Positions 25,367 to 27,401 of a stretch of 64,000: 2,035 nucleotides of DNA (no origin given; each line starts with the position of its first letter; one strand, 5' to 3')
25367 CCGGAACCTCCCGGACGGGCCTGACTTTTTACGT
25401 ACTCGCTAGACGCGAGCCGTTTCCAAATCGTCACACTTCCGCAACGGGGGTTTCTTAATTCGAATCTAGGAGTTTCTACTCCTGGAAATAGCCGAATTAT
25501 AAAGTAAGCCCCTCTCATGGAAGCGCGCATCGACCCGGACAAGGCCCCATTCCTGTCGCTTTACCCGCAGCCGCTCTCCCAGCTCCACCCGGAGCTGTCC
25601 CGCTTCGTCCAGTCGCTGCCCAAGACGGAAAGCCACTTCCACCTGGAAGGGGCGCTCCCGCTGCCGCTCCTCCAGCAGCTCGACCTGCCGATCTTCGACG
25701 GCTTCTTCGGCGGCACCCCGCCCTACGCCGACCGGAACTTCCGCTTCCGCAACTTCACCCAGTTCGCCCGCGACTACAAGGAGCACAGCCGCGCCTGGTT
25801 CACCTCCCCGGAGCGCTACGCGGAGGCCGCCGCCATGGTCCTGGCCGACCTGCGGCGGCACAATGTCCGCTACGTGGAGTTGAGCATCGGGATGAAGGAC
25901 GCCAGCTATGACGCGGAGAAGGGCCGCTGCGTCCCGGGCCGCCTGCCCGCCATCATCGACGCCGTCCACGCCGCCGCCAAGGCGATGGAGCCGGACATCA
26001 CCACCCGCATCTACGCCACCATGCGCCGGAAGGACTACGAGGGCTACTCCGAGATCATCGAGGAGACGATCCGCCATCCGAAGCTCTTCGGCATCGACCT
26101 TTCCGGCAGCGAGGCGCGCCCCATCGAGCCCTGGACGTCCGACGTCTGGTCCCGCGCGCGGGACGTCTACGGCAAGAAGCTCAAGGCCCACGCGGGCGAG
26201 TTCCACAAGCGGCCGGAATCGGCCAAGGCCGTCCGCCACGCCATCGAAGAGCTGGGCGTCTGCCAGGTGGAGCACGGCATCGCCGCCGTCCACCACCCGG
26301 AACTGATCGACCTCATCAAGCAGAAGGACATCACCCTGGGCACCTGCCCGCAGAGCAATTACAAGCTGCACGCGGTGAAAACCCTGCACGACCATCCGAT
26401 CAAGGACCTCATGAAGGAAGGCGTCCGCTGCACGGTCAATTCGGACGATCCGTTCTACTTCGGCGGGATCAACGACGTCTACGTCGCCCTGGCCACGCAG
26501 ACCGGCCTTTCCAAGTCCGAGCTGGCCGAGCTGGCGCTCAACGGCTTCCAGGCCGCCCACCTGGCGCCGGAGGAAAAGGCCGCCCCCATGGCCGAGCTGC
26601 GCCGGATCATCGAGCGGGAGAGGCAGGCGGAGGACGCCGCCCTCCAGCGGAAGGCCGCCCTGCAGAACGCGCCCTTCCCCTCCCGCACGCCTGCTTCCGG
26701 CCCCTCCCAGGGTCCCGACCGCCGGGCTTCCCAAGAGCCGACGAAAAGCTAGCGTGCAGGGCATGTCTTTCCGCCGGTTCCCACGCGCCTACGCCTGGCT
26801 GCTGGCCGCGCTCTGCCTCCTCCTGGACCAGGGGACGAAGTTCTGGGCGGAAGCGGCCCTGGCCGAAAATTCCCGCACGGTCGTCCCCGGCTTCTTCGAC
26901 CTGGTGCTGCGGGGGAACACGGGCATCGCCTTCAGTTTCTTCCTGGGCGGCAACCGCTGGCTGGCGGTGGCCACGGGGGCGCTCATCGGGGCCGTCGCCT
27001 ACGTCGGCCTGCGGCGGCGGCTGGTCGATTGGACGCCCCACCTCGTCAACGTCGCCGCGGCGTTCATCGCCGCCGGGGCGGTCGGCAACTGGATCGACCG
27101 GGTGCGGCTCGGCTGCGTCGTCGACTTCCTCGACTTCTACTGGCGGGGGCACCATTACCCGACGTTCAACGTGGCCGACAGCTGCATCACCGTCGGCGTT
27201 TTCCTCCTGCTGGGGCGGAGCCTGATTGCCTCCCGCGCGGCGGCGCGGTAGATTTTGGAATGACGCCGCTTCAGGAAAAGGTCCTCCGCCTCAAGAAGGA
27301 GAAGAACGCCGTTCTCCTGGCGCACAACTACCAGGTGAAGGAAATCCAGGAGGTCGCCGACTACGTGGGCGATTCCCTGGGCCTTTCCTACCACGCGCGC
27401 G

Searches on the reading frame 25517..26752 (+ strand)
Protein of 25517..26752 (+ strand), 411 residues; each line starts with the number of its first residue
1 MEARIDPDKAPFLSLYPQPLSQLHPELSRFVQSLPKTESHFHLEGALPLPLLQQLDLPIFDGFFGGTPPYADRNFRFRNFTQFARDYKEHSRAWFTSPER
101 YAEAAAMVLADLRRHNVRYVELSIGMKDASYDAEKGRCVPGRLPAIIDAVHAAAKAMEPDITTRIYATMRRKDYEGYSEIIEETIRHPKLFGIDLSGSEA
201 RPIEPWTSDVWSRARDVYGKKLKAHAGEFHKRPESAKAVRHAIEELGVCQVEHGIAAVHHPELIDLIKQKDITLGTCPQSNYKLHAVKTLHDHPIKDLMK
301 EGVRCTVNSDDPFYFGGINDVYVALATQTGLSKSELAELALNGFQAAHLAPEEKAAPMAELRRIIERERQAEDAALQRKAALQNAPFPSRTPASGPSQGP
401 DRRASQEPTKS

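Call 4: search_protein_families(library=pfam, proteins=[window:25517-26752:+], max_evalue=0.01)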
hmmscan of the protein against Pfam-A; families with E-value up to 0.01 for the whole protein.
window:25517-26752:+ (411 aa): 2 families
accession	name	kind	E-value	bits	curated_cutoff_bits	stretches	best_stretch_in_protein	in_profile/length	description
PF00962.28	A_deaminase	-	4e-45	154.8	27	1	35-356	1-322/330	Adenosine deaminase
PF13472.12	Lipase_GDSL_2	-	0.00036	21.5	32.9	1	105-206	48-160/178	GDSL-like Lipase/Acylhydrolase family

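Call 12: find_encoding_contigs(protein=window:25517-26752:+, flank=2000, max_places=4)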
Protein window:25517-26752:+ (411 aa): 2 contigs read that carry it; 2 places shown.
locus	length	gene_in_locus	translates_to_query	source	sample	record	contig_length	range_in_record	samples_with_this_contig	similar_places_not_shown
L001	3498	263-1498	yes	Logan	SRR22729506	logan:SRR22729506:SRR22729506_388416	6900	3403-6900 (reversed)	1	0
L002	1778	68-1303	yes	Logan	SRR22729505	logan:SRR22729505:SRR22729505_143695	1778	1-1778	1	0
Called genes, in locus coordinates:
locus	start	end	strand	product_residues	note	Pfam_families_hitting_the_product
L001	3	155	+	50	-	?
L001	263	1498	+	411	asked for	PF00962:A_deaminase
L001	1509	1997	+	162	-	PF01252:Peptidase_A8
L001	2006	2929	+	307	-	PF02445:NadA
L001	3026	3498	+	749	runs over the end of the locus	-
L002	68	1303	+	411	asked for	PF00962:A_deaminase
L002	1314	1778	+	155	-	?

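Call 14: find_homologous_proteins(query=window:25517-26752:+, max_evalue=1e-10)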
Query window:25517-26752:+ (411 aa): 118 proteins with E <= 1e-10 among 8000 candidates.
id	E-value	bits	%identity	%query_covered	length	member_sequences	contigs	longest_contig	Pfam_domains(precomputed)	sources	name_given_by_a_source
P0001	1.1e-277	939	100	100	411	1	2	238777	PF00962.29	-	-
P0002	1.3e-71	260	41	84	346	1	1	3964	PF00962.29,PF19326.6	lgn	-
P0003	5.6e-71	258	44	83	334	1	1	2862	PF00962.29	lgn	-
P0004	1.4e-69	253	42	82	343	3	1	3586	PF00962.29,PF19326.6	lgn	-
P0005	6.3e-68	248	43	84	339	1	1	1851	PF00962.29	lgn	-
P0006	2.4e-67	246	43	78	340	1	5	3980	PF00962.29,PF19326.6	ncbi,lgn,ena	-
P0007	8.0e-67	244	41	82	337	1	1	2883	PF00962.29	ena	-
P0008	1.6e-66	243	43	82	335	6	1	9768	PF00962.29,PF19326.6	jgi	jgi:adenosine deaminase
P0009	7.2e-65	238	43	83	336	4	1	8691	PF00962.29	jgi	jgi:adenosine deaminase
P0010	7.6e-65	238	41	84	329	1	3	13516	PF00962.29,PF19326.6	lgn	-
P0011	2.3e-64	236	40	84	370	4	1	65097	PF00962.29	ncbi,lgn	-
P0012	3.4e-64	236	42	79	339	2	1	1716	PF00962.29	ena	-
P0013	6.1e-64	235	41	82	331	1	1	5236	PF00962.29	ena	-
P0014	9.6e-64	234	42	83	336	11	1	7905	PF00962.29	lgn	-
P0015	2.2e-63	233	42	82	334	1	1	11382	PF00962.29,PF07969.18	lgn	-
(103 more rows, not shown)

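Call 44: predict_structure(alignment_id=A1)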
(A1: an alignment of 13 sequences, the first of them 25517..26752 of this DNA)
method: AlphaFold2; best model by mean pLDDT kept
length: 411 residues; sequences in the alignment: 13
mean_pLDDT: 88.9   pTM: 0.87
mean pLDDT of the five models: 88.9, 87.3, 86.5, 86.2, 86.2
residues with pLDDT >= 90: 282; 70-90: 77; 50-70: 44; < 50: 8
segments of 3 or more residues with pLDDT < 50: 1-3, 11-13
pLDDT, mean of each block of 10 residues (from residue 1): 51 58 91 98 91 73 65 88 87 91 97 97 94 87 97 97 96 85 96 91 88 97 90 87 96 95 97 97 94 97 97 92 96 98 98 98 99 97 88 62 56 60
secondary structure, 60 per line:
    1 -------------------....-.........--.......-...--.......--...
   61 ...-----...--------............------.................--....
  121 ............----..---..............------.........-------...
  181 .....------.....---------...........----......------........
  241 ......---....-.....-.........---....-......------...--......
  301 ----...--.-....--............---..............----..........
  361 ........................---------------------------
elements in order: H20-23 H25-33 E36-42 H49-55 H58-63 H80-91 H98-114 E117-125 H126-130 H142-155 E162-170 H178-185 E192-196 H206-216 E221-226 H233-246 E250-253 H255-259 H261-269 E273-276 H278-283 H295-300 E305-307 H312-315 H318-329 H333-346 H351-384

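Call 64: search_protein_families(library=ncbifam, proteins=[window:25517-26752:+], max_evalue=0.001)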
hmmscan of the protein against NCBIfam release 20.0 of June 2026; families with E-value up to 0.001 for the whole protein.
window:25517-26752:+ (411 aa): 10 families
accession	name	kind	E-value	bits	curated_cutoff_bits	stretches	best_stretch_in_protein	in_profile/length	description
TIGR01430.1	aden_deam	equivalog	3.4e-49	167.6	216.55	1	34-359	1-321/323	adenosine deaminase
NF006850.0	PRK09358.1-6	equivalog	2e-41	141.9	419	1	29-365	3-331/334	adenosine deaminase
NF006848.0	PRK09358.1-3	equivalog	1.2e-40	139.8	426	1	32-361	2-323/325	adenosine deaminase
NF006854.0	PRK09358.3-1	equivalog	4.6e-33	114.7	530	1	26-361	6-334/344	adenosine deaminase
NF006846.0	PRK09358.1-1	equivalog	3.9e-30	105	459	1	109-356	84-325/333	adenosine deaminase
NF006856.0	PRK09358.3-3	equivalog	4.8e-30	104.8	510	1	128-346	97-313/316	adenosine deaminase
NF006849.0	PRK09358.1-5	equivalog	1.6e-22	80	494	1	28-369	6-345/350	adenosine deaminase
NF006859.0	PRK09358.3-6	equivalog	2.3e-19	69.7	549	1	192-320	152-275/299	adenosine deaminase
TIGR01431.1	adm_rel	subfamily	1.8e-16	60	315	1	109-362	203-468/479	adenosine deaminase-related growth factor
NF006847.0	PRK09358.1-2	equivalog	6.5e-16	58.1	412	1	147-356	131-347/364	adenosine deaminase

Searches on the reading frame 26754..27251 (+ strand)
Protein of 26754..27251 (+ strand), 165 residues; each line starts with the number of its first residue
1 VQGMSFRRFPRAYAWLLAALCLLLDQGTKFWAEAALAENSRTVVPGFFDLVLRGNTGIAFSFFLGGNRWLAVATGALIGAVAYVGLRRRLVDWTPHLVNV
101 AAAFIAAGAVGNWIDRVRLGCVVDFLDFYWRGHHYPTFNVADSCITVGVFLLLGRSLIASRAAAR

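Call 39: search_protein_families(library=pfam, proteins=[window:26754-27251:+], max_evalue=0.001)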
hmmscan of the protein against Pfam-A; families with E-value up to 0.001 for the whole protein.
window:26754-27251:+ (165 aa): 1 family
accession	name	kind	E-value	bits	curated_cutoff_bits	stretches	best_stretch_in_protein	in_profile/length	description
PF01252.23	Peptidase_A8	-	6.2e-37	127.4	25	1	17-156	1-140/142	Signal peptidase (SPase) II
